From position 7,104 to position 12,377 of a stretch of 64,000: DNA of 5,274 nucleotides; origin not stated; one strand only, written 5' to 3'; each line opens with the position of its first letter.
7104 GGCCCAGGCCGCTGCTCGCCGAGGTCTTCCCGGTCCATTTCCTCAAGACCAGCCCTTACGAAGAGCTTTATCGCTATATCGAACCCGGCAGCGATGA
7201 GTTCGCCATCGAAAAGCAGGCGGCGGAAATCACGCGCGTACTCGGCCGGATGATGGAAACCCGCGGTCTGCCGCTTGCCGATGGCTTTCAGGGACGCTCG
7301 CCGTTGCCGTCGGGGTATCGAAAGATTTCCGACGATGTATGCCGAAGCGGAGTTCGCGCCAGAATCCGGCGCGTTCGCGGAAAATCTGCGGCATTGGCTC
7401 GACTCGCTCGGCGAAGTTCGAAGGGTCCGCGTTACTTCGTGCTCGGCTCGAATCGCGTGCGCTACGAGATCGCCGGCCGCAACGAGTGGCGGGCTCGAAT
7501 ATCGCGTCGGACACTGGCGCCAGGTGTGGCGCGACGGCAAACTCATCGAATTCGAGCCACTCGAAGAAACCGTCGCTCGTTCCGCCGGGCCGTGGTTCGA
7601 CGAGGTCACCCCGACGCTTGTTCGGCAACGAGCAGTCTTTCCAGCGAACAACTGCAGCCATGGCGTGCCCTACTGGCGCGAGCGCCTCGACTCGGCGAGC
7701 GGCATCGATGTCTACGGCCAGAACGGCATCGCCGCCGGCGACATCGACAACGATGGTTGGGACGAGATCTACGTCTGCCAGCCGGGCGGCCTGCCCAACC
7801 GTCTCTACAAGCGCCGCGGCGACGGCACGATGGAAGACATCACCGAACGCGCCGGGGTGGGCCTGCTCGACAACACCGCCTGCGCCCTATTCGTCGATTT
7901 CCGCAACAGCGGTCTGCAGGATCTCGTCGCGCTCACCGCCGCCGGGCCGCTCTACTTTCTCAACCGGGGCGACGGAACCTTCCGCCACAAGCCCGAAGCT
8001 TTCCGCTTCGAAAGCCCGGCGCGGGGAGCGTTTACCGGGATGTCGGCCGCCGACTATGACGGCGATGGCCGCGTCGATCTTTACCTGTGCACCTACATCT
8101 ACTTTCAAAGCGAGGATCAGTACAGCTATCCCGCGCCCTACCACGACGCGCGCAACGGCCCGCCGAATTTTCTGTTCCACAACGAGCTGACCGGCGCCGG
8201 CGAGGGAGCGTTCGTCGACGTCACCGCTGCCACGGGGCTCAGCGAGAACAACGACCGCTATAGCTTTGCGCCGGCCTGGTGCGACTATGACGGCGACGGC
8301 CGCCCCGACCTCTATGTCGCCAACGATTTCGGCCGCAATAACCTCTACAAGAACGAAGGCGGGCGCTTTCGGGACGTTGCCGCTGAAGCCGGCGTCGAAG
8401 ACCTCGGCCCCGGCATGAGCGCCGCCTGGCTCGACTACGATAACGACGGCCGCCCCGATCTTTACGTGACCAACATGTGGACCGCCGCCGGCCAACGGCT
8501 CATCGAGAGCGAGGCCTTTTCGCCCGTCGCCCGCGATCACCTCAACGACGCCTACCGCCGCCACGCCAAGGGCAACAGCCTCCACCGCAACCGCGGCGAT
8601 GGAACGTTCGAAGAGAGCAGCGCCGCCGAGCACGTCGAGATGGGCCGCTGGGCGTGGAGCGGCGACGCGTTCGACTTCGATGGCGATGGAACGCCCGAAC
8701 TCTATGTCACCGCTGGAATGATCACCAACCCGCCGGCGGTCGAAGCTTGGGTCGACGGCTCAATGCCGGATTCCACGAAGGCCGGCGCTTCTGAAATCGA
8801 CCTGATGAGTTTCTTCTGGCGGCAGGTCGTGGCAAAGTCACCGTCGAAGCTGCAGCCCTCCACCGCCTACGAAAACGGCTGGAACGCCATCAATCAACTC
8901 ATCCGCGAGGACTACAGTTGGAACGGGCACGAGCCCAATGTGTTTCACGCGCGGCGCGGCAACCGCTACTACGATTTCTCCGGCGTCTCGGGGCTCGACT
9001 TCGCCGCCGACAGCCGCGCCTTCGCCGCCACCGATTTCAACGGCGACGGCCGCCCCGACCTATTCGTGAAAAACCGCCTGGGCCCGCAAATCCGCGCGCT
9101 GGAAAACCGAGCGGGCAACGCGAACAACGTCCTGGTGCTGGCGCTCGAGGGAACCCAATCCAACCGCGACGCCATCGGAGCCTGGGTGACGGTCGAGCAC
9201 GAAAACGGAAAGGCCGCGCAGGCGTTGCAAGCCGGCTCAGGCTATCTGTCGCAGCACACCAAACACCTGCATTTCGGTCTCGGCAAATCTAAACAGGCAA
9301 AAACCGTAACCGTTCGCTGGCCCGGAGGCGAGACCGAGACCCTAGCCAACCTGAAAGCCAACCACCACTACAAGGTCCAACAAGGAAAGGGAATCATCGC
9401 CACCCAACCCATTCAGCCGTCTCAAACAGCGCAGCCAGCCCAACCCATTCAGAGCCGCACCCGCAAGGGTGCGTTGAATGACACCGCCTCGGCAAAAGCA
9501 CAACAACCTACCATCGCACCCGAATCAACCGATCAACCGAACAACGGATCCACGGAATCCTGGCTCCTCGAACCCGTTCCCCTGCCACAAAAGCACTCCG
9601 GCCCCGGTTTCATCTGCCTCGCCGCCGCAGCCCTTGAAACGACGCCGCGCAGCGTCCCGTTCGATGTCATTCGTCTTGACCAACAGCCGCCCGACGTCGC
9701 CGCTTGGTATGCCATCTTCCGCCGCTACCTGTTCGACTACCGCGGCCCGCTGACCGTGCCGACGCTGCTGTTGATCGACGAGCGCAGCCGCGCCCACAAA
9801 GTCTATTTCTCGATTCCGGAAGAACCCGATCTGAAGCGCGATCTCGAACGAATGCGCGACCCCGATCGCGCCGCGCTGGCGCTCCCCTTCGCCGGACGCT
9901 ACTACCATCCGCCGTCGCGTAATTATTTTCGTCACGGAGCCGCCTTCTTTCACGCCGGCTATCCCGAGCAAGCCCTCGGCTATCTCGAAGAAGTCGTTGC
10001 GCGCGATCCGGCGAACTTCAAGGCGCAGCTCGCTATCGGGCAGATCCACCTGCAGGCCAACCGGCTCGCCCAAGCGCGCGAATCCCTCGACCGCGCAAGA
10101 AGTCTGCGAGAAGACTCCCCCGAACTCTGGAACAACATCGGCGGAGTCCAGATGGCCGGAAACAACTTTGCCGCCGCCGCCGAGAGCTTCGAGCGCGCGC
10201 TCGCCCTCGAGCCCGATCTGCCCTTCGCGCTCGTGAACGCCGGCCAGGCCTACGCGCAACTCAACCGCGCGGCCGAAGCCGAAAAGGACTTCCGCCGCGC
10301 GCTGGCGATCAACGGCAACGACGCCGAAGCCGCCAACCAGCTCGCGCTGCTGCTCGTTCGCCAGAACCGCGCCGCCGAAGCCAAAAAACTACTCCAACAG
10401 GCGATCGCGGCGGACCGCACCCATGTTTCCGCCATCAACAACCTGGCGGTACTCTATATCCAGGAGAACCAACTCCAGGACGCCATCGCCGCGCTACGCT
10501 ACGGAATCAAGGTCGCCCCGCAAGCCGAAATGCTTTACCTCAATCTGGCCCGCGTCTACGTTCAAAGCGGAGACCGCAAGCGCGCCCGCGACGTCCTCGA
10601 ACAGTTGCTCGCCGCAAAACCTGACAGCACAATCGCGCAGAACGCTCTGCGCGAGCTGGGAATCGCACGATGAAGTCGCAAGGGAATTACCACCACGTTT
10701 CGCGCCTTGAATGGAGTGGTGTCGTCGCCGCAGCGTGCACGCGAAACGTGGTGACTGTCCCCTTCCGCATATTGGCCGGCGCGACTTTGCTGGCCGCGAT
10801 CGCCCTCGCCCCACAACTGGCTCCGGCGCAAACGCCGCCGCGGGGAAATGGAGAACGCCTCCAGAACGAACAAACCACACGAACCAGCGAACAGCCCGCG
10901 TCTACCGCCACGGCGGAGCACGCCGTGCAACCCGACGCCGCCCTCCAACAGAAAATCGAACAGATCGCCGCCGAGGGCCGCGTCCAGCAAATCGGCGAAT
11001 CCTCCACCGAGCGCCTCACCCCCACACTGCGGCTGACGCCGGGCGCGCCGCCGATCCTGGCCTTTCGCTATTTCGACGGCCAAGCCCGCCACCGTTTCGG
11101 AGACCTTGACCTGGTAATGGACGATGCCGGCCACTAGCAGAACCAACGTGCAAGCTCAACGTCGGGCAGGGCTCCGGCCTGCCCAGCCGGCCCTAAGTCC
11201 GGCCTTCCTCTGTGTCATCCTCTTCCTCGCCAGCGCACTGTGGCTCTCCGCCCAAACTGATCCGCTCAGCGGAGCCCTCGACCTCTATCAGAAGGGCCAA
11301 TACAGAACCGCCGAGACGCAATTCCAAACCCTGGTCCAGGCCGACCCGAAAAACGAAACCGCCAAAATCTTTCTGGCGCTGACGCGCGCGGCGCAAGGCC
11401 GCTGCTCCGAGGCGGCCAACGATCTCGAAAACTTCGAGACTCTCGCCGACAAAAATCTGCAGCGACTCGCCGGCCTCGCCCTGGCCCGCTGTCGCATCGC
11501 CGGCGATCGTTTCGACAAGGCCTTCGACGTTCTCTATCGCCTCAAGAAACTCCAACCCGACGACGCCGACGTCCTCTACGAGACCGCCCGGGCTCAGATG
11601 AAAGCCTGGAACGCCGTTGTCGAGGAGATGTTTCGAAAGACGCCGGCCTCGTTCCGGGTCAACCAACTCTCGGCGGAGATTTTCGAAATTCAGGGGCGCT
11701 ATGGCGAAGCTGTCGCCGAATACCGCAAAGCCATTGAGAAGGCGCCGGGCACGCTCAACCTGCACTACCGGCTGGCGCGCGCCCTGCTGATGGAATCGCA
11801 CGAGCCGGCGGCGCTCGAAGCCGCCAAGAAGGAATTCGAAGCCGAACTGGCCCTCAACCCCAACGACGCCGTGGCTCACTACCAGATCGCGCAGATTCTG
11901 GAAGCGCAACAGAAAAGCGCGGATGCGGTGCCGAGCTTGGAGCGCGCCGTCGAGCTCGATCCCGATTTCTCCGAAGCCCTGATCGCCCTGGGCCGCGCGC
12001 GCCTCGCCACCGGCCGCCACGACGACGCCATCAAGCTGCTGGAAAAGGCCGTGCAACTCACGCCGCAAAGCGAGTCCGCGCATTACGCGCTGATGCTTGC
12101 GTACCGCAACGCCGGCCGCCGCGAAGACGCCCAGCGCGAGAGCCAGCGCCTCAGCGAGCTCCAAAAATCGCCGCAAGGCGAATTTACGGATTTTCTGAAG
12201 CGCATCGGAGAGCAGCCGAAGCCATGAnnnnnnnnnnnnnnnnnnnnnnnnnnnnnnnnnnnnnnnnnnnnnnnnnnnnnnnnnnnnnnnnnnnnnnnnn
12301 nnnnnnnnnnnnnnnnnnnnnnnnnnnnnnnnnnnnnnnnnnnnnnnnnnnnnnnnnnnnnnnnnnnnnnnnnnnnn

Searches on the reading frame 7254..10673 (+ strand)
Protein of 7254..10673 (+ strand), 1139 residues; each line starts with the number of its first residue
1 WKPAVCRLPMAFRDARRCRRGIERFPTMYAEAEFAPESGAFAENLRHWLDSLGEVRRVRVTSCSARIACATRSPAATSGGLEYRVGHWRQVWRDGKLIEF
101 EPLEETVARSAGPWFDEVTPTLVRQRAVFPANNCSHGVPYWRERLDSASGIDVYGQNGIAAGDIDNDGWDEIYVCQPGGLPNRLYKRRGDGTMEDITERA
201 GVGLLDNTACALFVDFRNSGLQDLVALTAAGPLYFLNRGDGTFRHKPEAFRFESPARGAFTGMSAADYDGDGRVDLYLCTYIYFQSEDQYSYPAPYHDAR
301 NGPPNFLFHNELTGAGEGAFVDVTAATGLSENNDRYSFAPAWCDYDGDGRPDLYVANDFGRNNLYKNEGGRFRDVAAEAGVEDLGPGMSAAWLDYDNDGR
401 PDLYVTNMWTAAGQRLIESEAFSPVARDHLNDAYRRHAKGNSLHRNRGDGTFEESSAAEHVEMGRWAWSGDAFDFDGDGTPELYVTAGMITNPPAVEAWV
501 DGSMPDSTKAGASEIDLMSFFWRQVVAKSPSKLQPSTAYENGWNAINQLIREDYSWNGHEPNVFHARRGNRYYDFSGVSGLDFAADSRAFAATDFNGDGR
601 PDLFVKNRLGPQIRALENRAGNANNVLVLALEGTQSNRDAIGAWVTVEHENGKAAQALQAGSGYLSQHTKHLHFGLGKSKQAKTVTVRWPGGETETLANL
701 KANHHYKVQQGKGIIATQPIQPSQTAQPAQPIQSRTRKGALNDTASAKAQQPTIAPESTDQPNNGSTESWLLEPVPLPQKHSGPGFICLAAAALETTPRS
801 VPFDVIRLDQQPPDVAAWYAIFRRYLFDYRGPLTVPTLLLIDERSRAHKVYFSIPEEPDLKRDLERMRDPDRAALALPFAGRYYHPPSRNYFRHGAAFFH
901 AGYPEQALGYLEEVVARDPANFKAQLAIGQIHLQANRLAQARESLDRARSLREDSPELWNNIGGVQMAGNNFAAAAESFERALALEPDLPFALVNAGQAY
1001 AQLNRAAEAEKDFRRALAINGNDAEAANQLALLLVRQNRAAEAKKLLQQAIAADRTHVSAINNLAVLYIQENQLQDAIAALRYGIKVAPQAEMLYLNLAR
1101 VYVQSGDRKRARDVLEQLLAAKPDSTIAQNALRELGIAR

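Call 59: search_protein_families(library=pfam, proteins=[window:7254-10673:+], max_evalue=0.001)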
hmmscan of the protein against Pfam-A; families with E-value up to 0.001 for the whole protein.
window:7254-10673:+ (1139 aa): 20 families
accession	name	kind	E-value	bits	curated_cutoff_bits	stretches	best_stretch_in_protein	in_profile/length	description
PF13517.12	FG-GAP_3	-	4.8e-46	155.6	26.9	5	344-405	1-61/61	FG-GAP-like repeat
PF07719.23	TPR_2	-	8.7e-27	91.4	27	2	991-1023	2-34/34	Tetratricopeptide repeat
PF14559.12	TPR_19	-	2.5e-25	89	25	4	901-959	4-62/68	Tetratricopeptide repeat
PF01839.29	FG-GAP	-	4.5e-25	87.5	22.1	2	589-628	4-36/37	FG-GAP repeat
PF13181.12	TPR_8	-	4.3e-24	83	25.7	0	992-1022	3-33/34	Tetratricopeptide repeat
PF07593.17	UnbV_ASPIC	-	9.2e-21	74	23.4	1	640-706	1-67/68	ASPIC and UnbV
PF13432.12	TPR_16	-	4.9e-20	72.1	32.7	3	897-954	6-63/65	Tetratricopeptide repeat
PF13428.12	TPR_14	-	1.7e-17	62.6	23.5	1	1094-1131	3-40/44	Tetratricopeptide repeat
PF00515.34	TPR_1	-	3.4e-17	61.9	27.8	2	992-1023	3-34/34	Tetratricopeptide repeat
PF13431.12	TPR_17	-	5.1e-14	51.7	24.4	0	1046-1079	1-34/34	Tetratricopeptide repeat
PF13371.12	TPR_9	-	8.2e-13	48.6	35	2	1067-1129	4-66/73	Tetratricopeptide repeat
PF13414.12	TPR_11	-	1.1e-12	47.8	26.8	0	968-1003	6-41/42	TPR repeat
PF13424.12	TPR_12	-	1.6e-11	44.7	30.1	2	992-1055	5-76/77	Tetratricopeptide repeat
PF23914.1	TPR_CcmH_CycH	-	7.2e-11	42.6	42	1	997-1080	57-143/158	Cytochrome c-type biogenesis protein H TPR domain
PF13176.12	TPR_7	-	7.8e-10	38.5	27.9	1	1095-1124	2-31/36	Tetratricopeptide repeat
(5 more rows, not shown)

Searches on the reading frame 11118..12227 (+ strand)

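Call 59: search_protein_families(library=pfam, proteins=[window:11118-12227:+], max_evalue=0.001)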
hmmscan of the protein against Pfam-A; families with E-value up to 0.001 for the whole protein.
window:11118-12227:+ (369 aa): 25 families
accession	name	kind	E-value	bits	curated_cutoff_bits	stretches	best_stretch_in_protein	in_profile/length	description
PF14559.12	TPR_19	-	1.1e-25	90.2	25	4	263-309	3-49/68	Tetratricopeptide repeat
PF13428.12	TPR_14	-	6.6e-24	82.4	23.5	3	286-325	2-41/44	Tetratricopeptide repeat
PF13414.12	TPR_11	-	4.2e-23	81.2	26.8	2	292-329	1-38/42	TPR repeat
PF13432.12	TPR_16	-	4.3e-23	81.8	32.7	2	255-318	1-64/65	Tetratricopeptide repeat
PF13431.12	TPR_17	-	1.1e-19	69.4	24.4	1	274-305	2-33/34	Tetratricopeptide repeat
PF07719.23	TPR_2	-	4.1e-19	67.5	27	2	286-317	2-33/34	Tetratricopeptide repeat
PF13181.12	TPR_8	-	9.8e-17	60.1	25.7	1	253-283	3-33/34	Tetratricopeptide repeat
PF00515.34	TPR_1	-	2e-14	53.1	27.8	1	251-284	1-34/34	Tetratricopeptide repeat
PF03704.23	BTAD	-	3.4e-13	50.6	22.1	1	275-345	52-122/146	Bacterial transcriptional activator domain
PF13174.12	TPR_6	-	7.3e-12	45.6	26.3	0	286-318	1-33/33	Tetratricopeptide repeat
PF24575.1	TPR_Slam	-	1.1e-11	45.5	35.2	1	186-233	54-101/104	Surface lipoprotein assembly modifier, N-terminal TPR repeats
PF23914.1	TPR_CcmH_CycH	-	6e-11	42.9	42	0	290-350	55-115/158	Cytochrome c-type biogenesis protein H TPR domain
PF12895.13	ANAPC3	-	2.9e-10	40.7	27.2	1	266-334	4-71/82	Anaphase-promoting complex, cyclosome, subunit 3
PF13424.12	TPR_12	-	6.5e-10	39.5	30.1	1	286-339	4-58/77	Tetratricopeptide repeat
PF13176.12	TPR_7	-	6.9e-10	38.7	27.9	1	287-317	1-31/36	Tetratricopeptide repeat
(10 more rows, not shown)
